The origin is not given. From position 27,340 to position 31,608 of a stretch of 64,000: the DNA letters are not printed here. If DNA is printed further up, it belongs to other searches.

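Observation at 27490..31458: Single 1322-aa polypeptide fusing a processive GT2 synthase, a Wzx/MOP-like flippase domain and a GT4 transferase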

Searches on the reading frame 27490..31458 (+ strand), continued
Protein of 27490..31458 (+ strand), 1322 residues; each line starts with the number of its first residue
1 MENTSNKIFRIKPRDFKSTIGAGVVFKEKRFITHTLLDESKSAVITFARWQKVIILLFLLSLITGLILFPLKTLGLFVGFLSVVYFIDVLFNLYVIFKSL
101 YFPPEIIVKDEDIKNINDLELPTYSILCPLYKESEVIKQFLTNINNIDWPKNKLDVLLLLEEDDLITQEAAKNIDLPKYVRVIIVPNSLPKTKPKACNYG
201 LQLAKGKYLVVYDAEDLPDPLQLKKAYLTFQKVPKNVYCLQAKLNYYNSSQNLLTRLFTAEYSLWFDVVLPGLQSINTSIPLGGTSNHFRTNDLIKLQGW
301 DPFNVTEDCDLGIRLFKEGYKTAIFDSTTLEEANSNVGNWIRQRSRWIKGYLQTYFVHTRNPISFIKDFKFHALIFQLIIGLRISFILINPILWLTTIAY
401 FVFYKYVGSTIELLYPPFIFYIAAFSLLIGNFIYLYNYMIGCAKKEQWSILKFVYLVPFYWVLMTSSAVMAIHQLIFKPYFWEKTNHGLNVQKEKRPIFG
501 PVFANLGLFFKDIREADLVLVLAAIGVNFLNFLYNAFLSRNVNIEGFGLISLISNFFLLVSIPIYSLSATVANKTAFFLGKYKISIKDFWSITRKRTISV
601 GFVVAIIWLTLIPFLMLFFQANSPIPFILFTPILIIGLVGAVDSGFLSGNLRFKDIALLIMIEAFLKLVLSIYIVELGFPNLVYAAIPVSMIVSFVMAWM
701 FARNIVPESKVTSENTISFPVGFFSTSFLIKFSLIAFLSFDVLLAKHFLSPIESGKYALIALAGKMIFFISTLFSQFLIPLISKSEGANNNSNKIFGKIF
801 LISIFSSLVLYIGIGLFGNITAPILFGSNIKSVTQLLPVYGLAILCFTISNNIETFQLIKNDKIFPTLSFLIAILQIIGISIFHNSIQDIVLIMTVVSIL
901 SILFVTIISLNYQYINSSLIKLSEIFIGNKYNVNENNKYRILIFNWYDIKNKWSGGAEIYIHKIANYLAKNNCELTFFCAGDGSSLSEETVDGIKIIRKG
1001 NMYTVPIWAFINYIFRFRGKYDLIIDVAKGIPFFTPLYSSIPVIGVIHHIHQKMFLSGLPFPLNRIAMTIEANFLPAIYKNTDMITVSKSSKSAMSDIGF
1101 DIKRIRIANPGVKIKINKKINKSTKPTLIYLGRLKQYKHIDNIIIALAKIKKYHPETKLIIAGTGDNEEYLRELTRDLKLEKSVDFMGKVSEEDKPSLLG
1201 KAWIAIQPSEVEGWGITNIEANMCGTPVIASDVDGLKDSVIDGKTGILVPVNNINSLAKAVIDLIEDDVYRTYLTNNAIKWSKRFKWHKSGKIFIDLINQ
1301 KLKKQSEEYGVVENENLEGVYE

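Call 16: search_protein_families(library=pfam, alignment_id=A1, max_evalue=0.01)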
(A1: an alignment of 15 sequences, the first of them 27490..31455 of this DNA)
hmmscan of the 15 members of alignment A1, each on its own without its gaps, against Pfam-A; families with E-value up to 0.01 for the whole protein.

A. member 1, window:27490-31455:+ (1322 aa): 7 families
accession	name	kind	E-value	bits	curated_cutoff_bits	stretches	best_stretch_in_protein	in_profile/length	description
PF00534.26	Glycos_transf_1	-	8.3e-46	156.1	26.4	1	1116-1281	5-172/172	Glycosyl transferases group 1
PF13692.12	Glyco_trans_1_4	-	3.2e-33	115.4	27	1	1126-1267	2-142/142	Glycosyl transferases group 1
PF13632.12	Glyco_trans_2_3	-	4.4e-21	76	27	1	209-402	2-196/198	Glycosyl transferase family group 2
PF13641.12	Glyco_tranf_2_3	-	1e-18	68.6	27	1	122-350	1-230/230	Glycosyltransferase like family 2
PF13439.12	Glyco_transf_4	-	1e-11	45.6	28.5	1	955-1113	2-167/170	Glycosyltransferase Family 4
PF00535.33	Glycos_transf_2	-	6.6e-10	39.6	23.3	1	125-258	1-131/168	Glycosyl transferase family 2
PF20706.3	GT4-conflict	-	2.3e-08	33.9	26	1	1108-1238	177-318/385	Family 4 Glycosyltransferase in conflict systems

B. families by the number of members that match (of 15 scanned): 17 families
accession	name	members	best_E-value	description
PF00534.26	Glycos_transf_1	15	1.6e-47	Glycosyl transferases group 1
PF00535.33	Glycos_transf_2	15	1.9e-45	Glycosyl transferase family 2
PF13692.12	Glyco_trans_1_4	15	2.7e-34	Glycosyl transferases group 1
PF13641.12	Glyco_tranf_2_3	15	3.3e-32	Glycosyltransferase like family 2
PF13632.12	Glyco_trans_2_3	15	4.6e-26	Glycosyl transferase family group 2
PF13439.12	Glyco_transf_4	15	9.2e-19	Glycosyltransferase Family 4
PF20706.3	GT4-conflict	15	4.8e-15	Family 4 Glycosyltransferase in conflict systems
PF13579.12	Glyco_trans_4_4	14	8e-12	Glycosyl transferase 4-like domain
PF13506.12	Glyco_transf_21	11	9.3e-08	Glycosyl transferase family 21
PF10111.15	Glyco_tranf_2_2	9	2.1e-06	Glycosyltransferase like family 2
PF13524.12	Glyco_trans_1_2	6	1.1e-06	Glycosyl transferase-like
PF01943.22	Polysacc_synt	4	1.3e-09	Polysaccharide biosynthesis protein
PF13440.11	Polysacc_synt_3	1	4.3e-12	Polysaccharide biosynthesis protein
PF13704.12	Glyco_tranf_2_4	1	0.00028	Glycosyl transferase family 2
PF03452.20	Anp1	1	0.0023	Anp1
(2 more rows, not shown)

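Call 24: find_encoding_contigs(protein=window:27490-31458:+, flank=10000, max_places=2)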
Protein window:27490-31458:+ (1322 aa): no gene with exactly this product is on record in the collection.

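Call 26: find_encoding_contigs(protein=P0017, flank=10000, max_places=1)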
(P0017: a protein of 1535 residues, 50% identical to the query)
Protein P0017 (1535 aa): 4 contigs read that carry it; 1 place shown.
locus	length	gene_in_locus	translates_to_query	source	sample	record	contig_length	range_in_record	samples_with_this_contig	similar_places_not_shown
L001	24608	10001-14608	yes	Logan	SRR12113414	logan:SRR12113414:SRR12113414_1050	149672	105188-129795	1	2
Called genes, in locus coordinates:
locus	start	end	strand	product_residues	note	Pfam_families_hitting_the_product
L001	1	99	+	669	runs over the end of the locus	PF04851:ResIII, PF17757:UvrB_inter, PF27431:UvrB_3rd, PF00271:Helicase_C, PF12344:UvrB, PF02151:UVR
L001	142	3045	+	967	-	PF00005:ABC_tran (faint), PF02463:SMC_N (faint), PF13304:AAA_21 (faint), PF13481:AAA_25 (faint), PF13555:AAA_29 (faint), PF20703:nSTAND1 (faint), PF17760:UvrA_inter, PF17755:UvrA_DNA-bind, +2 more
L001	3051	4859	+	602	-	PF01841:Transglut_core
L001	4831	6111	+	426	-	PF01541:GIY-YIG, PF08459:UvrC_RNaseH_dom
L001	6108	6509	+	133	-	PF04020:Phage_holin_4_2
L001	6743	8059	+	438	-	PF00496:SBP_bac_5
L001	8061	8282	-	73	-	-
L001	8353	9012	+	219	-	PF00160:Pro_isomerase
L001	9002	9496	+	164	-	PF00300:His_Phos_1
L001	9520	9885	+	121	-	PF00072:Response_reg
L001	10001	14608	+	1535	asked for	PF00535:Glycos_transf_2, PF00535:Glycos_transf_2, PF13641:Glyco_tranf_2_3, PF13632:Glyco_trans_2_3, PF13439:Glyco_transf_4, PF00534:Glycos_transf_1, PF13692:Glyco_trans_1_4, PF20706:GT4-conflict, +2 more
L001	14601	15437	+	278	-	PF01636:APH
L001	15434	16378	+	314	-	-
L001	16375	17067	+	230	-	PF13489:Methyltransf_23, PF08242:Methyltransf_12 (weak), PF08241:Methyltransf_11, PF13847:Methyltransf_31 (weak)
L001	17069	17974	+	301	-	PF00535:Glycos_transf_2, PF10111:Glyco_tranf_2_2 (weak), PF13641:Glyco_tranf_2_3, PF13632:Glyco_trans_2_3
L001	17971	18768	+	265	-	PF01522:Polysacc_deac_1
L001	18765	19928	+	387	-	PF13439:Glyco_transf_4, PF13579:Glyco_trans_4_4 (weak), PF00534:Glycos_transf_1, PF13692:Glyco_trans_1_4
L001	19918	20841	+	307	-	PF00535:Glycos_transf_2, PF10111:Glyco_tranf_2_2, PF13641:Glyco_tranf_2_3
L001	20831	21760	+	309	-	PF13641:Glyco_tranf_2_3, PF00535:Glycos_transf_2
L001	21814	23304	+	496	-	-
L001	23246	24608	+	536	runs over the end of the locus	-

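Call 27: find_encoding_contigs(protein=P0114, flank=10000, max_places=1)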
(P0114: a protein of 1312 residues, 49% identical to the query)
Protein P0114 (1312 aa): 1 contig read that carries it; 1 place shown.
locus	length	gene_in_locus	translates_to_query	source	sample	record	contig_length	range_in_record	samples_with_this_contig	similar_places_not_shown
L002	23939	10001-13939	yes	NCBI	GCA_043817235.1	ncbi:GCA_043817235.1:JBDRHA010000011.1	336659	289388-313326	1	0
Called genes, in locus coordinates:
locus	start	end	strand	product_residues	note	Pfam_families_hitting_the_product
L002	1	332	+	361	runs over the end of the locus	PF01490:Aa_trans, PF03222:Trp_Tyr_perm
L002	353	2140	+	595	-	PF01807:Zn_ribbon_DnaG, PF08275:DNAG_N, PF01751:Toprim, PF13662:Toprim_4, PF13155:Toprim_2, PF10410:DnaB_bind (weak)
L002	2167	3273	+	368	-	PF03979:Sigma70_r1_1 (weak), PF00140:Sigma70_r1_2, PF04542:Sigma70_r2, PF04539:Sigma70_r3, PF04545:Sigma70_r4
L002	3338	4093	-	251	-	PF02673:BacA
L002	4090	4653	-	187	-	PF00685:Sulfotransfer_1, PF13469:Sulfotransfer_3 (faint)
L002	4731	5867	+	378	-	-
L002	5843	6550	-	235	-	PF08713:DNA_alkylation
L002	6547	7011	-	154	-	PF03073:TspO_MBR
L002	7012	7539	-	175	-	-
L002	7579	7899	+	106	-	-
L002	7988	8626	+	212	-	PF07690:MFS_1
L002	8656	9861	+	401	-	PF09992:NAGPA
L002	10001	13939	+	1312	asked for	PF13641:Glyco_tranf_2_3, PF00535:Glycos_transf_2, PF13632:Glyco_trans_2_3, PF13439:Glyco_transf_4, PF13579:Glyco_trans_4_4 (weak), PF20706:GT4-conflict, PF00534:Glycos_transf_1, PF13692:Glyco_trans_1_4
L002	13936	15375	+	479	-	-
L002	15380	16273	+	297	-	PF00535:Glycos_transf_2, PF13641:Glyco_tranf_2_3, PF13506:Glyco_transf_21 (weak)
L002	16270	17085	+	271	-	PF01522:Polysacc_deac_1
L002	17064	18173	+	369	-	PF13439:Glyco_transf_4, PF20706:GT4-conflict, PF00534:Glycos_transf_1, PF13692:Glyco_trans_1_4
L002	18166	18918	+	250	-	PF02585:PIG-L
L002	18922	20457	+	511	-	-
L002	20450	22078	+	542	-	-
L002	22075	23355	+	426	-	-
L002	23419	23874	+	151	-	-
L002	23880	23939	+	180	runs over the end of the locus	PF04203:Sortase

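Call 38: list_cluster_members(proteins=[P0001, P0128, P0122])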
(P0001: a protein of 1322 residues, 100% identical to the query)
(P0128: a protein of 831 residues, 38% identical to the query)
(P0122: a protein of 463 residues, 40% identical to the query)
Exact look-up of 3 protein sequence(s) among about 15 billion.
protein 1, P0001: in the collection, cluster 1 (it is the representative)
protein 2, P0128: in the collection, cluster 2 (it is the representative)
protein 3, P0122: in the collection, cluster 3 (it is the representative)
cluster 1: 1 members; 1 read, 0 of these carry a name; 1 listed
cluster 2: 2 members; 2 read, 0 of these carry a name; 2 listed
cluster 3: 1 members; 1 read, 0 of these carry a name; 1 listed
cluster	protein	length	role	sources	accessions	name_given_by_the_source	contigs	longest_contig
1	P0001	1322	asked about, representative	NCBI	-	-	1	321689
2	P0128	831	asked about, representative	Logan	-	-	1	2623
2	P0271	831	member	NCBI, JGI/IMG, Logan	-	-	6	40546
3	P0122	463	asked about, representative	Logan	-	-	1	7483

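Call 39: find_related_loci(query=A1, collection=genome_contigs, flank=8000)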
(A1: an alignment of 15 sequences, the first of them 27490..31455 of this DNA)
Query A1 (1322 aa) in genome_contigs; peptide patterns used: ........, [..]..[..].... (x = any residue, [..] = any of these).
600 stretches matched a pattern (row limit reached: there are more); 596 encode a relative of the query (tblastn E <= 1e-3); the best 80 are kept; 80 distinct loci.
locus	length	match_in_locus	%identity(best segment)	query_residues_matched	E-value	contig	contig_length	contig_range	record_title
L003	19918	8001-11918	50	6-1307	0e+0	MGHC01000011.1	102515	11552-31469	MAG: Candidatus Woesebacteria bacterium RIFCSPLOWO2_01_FULL_39_10 rifcsplowo2_01_scaffold_2422, whole genome shotgun seq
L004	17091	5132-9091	49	6-1307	0e+0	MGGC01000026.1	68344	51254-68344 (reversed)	MAG: Candidatus Woesebacteria bacterium RIFCSPHIGHO2_01_FULL_38_10 rifcsphigho2_01_scaffold_3471, whole genome shotgun s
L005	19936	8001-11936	49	4-1297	0e+0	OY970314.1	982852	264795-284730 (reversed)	MAG: Candidatus Woesebacteria bacterium isolate MFD01299.bin.c.5 genome assembly, chromosome: 1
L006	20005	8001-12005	47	5-1302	0e+0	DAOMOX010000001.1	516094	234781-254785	MAG TPA_asm: Candidatus Dojkabacteria bacterium isolate AMR_MDS_5875 NODE_5_length_516094_cov_26.501193, whole genome sh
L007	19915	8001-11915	48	11-1305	0e+0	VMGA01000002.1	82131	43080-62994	MAG: Microgenomates group bacterium Gr01-1014_16 G01um101416_scaffold_243, whole genome shotgun sequence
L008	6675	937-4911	46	4-1306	0e+0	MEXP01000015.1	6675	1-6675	MAG: Candidatus Amesbacteria bacterium RIFCSPLOWO2_01_FULL_49_25 rifcsplowo2_01_scaffold_32979, whole genome shotgun seq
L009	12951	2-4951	47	46-1300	0e+0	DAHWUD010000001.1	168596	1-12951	MAG TPA_asm: Candidatus Amesbacteria bacterium isolate clean1528 NODE_1_length_168596_cov_57.624523, whole genome shotgu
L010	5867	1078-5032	49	6-1307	0e+0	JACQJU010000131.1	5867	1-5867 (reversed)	MAG: Candidatus Gottesmanbacteria bacterium isolate NC_groundwater_1159_Ag_S-0.1um_39_55 S_p1_S3_coassembly_k141_2068991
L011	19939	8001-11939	46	6-1305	0e+0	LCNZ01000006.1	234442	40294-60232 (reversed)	MAG: Candidatus Amesbacteria bacterium GW2011_GWB1_47_19 UX91_C0006, whole genome shotgun sequence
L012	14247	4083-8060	47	11-1309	0e+0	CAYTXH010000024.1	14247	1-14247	MAG TPA_asm: uncultured Gammaproteobacteria bacterium isolate SRP278252_co2_10 genome assembly, contig: NODE_8856_length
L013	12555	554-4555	44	17-1300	0e+0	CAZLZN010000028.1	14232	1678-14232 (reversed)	MAG TPA_asm: uncultured Gammaproteobacteria bacterium isolate SRP278252_co2_871 genome assembly, contig: NODE_8869_lengt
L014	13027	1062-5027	45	9-1300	0e+0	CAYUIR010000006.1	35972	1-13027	MAG TPA_asm: uncultured Bdellovibrionales bacterium isolate SRP219642_co6_142 genome assembly, contig: NODE_774_length_3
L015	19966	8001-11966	45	9-1300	0e+0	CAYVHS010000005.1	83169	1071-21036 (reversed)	MAG TPA_asm: uncultured Bdellovibrionales bacterium isolate SRP278252_co2_49 genome assembly, contig: NODE_404_length_83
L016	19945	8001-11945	46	10-1298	0e+0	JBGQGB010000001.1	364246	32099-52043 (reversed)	MAG: Candidatus Doudnabacteria bacterium isolate OBJ2_061818_090_38 k141_512501_length_364246_cov_22.5027, whole genome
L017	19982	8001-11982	47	4-1300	0e+0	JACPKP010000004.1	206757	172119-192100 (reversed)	MAG: Candidatus Daviesbacteria bacterium isolate NC_groundwater_498_Ag_S-0.1um_40_17 S35_SO-1_scaffold_131973, whole gen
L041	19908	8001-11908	58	6-1322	0e+0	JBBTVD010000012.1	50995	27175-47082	MAG: Patescibacteria group bacterium isolate H14-bin010_1 H14_bin010_1_000000000012, whole genome shotgun sequence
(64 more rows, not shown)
